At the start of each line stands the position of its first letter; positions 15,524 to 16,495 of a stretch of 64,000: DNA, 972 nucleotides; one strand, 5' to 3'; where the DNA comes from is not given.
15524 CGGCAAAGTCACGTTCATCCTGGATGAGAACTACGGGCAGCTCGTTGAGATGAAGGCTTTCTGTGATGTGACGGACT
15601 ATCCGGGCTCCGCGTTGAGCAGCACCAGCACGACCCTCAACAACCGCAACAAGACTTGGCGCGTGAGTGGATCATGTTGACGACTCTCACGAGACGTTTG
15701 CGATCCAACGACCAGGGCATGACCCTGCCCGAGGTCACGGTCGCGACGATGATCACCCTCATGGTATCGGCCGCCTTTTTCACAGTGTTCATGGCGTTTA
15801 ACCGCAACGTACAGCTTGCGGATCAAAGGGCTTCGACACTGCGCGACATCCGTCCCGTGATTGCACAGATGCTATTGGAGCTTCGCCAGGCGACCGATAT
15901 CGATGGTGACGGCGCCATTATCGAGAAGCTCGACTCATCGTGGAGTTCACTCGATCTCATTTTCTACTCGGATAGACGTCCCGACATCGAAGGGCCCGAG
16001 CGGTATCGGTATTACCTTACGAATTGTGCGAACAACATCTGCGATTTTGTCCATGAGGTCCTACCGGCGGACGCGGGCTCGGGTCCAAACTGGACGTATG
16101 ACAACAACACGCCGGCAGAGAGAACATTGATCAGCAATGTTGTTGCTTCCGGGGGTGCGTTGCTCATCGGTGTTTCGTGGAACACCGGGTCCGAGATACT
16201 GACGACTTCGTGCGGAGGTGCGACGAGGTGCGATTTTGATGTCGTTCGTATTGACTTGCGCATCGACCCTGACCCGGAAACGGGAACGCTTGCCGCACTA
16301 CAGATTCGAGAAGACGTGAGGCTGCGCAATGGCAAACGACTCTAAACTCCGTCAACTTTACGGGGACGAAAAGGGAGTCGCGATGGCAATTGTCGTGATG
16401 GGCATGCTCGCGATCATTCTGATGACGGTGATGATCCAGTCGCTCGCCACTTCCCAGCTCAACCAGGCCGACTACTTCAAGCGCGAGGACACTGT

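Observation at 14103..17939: Stand-alone operon of three oversized prepilin/PilX-like proteins, 11 kb from the pilus machinery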

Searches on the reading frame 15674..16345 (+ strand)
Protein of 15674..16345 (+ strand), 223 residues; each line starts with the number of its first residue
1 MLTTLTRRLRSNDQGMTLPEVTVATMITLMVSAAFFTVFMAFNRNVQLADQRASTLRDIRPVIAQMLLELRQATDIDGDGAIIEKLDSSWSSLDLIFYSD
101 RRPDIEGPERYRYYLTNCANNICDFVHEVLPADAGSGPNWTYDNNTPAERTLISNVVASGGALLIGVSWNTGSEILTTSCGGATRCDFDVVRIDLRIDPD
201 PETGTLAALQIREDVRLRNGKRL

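Call 3: search_protein_families(library=pfam, proteins=[window:15674-16345:+], max_evalue=1)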
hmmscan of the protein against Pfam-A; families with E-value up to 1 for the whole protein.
window:15674-16345:+ (223 aa): 1 family
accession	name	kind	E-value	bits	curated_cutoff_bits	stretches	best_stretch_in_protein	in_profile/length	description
PF07963.17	N_methyl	-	0.0058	16.6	21.2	1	10-35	1-26/27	Prokaryotic N-terminal methylation motif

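Call 4: search_protein_families(library=ncbifam, proteins=[window:15674-16345:+], max_evalue=1)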
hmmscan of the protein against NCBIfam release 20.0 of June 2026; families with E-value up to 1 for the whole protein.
window:15674-16345:+ (223 aa): 3 families
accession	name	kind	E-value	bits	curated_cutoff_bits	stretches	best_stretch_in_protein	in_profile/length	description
TIGR02532.1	IV_pilin_GFxxxE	domain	0.027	14.3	16.3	1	14-34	2-22/24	prepilin-type N-terminal cleavage/methylation domain-containing protein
NF007848.0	PRK10557.1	equivalog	0.071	12.4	120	1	7-73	4-70/192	prepilin peptidase-dependent protein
NF004064.0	PRK05578.1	equivalog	0.17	12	74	1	139-201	48-110/130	cytidine deaminase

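Call 17: find_homologous_proteins(query=window:15674-16345:+)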
Query window:15674-16345:+ (223 aa): 12 proteins with E <= 0.001 among 775 candidates.
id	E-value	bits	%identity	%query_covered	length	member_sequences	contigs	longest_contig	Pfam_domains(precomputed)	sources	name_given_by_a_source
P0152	7.0e-142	488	98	100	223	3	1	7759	-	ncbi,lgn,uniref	ncbi:hypothetical protein MNBD_ACTINO02-3083 [hydrothermal vent metagenome]|uniref:Uncharacterized p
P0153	2.1e-120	418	89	93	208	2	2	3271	-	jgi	jgi:type II secretory pathway pseudopilin PulG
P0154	2.4e-118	411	88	93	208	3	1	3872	-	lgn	-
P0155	2.3e-116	405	87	93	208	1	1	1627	-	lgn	-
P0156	3.2e-93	329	64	100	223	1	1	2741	-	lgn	-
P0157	3.0e-85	303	60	100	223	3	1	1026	-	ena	-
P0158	6.0e-85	302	61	100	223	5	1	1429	-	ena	-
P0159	3.2e-63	231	50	93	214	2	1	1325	-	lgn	-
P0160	1.3e-59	219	47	98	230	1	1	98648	PF07963.18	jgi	-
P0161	5.8e-51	191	44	97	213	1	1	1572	-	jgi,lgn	jgi:type II secretory pathway pseudopilin PulG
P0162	3.0e-50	189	45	94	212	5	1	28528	-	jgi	jgi:type II secretory pathway pseudopilin PulG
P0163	9.8e-42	161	49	70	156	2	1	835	-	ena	-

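Call 38: search_solved_structures(query=A2, max_evalue=10, show_alignments=2)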
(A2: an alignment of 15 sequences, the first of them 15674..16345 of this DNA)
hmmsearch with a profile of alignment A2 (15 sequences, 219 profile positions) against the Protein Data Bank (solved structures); distinct sequences matched with E-value up to 10: 10.
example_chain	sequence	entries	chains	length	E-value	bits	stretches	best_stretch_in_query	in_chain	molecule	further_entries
9egp_A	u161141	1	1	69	0.009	18.6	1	4-51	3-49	Geopilin domain 1 protein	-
7tgg_A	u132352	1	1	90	0.013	18.1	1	4-59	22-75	Geopilin domain 1 protein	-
8pfb_G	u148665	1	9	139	0.092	15.3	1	13-52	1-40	Type IV pilin PilE1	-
8tj2_C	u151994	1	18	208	0.22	14.1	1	13-51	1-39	Type IV major pilin protein PilA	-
9lab_B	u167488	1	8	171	1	11.9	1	8-51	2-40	MSHA major pilin subunit MshA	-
4b4p_A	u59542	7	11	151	1.4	11.4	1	152-202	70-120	F18 FIMBRIAL ADHESIN AC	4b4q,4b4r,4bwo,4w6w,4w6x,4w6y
2m7g_A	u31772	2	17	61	1.5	11.4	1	13-60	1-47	Geopilin domain 1 protein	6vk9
9o59_A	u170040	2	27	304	1.6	11.3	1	22-84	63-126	Z4-Cage Nanoparticle | Octahedral Z4-Cage Nanoparticle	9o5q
8up1_A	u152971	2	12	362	1.6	11.3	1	49-89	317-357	De Novo Protein sr322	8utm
9laa_A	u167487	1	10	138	5.1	9.7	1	5-33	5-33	Type IV pilin protein PilA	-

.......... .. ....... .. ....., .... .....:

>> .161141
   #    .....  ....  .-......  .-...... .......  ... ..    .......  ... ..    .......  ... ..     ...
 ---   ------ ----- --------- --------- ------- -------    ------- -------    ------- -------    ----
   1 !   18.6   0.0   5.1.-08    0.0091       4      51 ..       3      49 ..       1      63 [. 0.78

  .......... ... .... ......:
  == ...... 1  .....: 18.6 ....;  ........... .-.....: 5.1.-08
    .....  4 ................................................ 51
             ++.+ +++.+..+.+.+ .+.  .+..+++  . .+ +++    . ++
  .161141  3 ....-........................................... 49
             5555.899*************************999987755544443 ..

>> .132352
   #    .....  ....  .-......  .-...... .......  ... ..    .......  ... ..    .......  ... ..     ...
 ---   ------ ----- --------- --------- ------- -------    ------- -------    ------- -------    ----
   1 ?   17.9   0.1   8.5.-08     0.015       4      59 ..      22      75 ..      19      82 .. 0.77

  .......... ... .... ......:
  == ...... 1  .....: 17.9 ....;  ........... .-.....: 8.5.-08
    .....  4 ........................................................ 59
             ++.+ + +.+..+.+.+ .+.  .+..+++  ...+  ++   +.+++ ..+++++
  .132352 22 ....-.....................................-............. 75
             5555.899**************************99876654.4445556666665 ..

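Call 62: search_protein_families(library=pfam, alignment_id=A2, max_evalue=0.1)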
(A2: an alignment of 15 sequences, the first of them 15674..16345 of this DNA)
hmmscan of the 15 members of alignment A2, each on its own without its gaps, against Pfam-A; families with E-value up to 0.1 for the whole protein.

A. member 1, window:15674-16345:+ (223 aa): 1 family
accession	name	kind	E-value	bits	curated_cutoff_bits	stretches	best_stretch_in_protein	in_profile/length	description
PF07963.17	N_methyl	-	0.0058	16.6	21.2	1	10-35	1-26/27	Prokaryotic N-terminal methylation motif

B. families by the number of members that match (of 15 scanned): 5 families
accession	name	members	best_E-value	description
PF07963.17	N_methyl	9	1.4e-05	Prokaryotic N-terminal methylation motif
PF20315.3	DUF6611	1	0.029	Family of unknown function (DUF6611)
PF23263.1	C8-3_MUC4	1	0.077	Mucin-4-like C8-3 domain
PF10824.14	T7SS_ESX_EspC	1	0.088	Excreted virulence factor EspC, type VII ESX diderm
PF09049.15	SNN_transmemb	1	0.089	Stannin transmembrane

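Call 73: search_protein_families(library=ncbifam, alignment_id=A2, max_evalue=0.1)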
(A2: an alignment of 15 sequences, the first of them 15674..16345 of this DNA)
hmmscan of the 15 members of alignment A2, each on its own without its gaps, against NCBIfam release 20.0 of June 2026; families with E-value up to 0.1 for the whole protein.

A. member 1, window:15674-16345:+ (223 aa): 2 families
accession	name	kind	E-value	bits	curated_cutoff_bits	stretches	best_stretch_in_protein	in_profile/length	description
TIGR02532.1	IV_pilin_GFxxxE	domain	0.027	14.3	16.3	1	14-34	2-22/24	prepilin-type N-terminal cleavage/methylation domain-containing protein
NF007848.0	PRK10557.1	equivalog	0.071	12.4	120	1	7-73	4-70/192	prepilin peptidase-dependent protein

B. families by the number of members that match (of 15 scanned): 17 families
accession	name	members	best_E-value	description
NF038304.1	EPS_HpsC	9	0.00019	hormogonium polysaccharide secretion pseudopilin HpsC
NF007848.0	PRK10557.1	8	0.00011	prepilin peptidase-dependent protein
TIGR02532.1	IV_pilin_GFxxxE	7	0.00026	prepilin-type N-terminal cleavage/methylation domain-containing protein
NF041013.1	T4P_ComGE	6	0.00018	competence type IV pilus minor pilin ComGE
TIGR02599.1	TIGR02599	4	5.3e-05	Verru_Chthon cassette protein C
NF047828.1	T3SSXpsI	3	0.029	type II secretion system protein XpsI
NF041002.1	pilin_ComGF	2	0.00098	competence type IV pilus minor pilin ComGF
TIGR01711.1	gspJ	2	0.0021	type II secretion system minor pseudopilin GspJ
NF038303.1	EPS_HpsB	1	0.00014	hormogonium polysaccharide secretion pseudopilin HpsB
NF005717.0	PRK07533.1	1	0.0012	enoyl-ACP reductase FabI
NF041775.1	typeIV_PilA_Myxo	1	0.0077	type IV pilin protein PilA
TIGR01710.1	typeII_sec_gspG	1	0.023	type II secretion system major pseudopilin GspG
NF006453.0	PRK08808.1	1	0.072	type II secretion system protein J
TIGR01707.1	gspI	1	0.075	type II secretion system minor pseudopilin GspI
NF003750.0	PRK05346.2-1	1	0.081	Na(+)-translocating NADH-quinone reductase subunit C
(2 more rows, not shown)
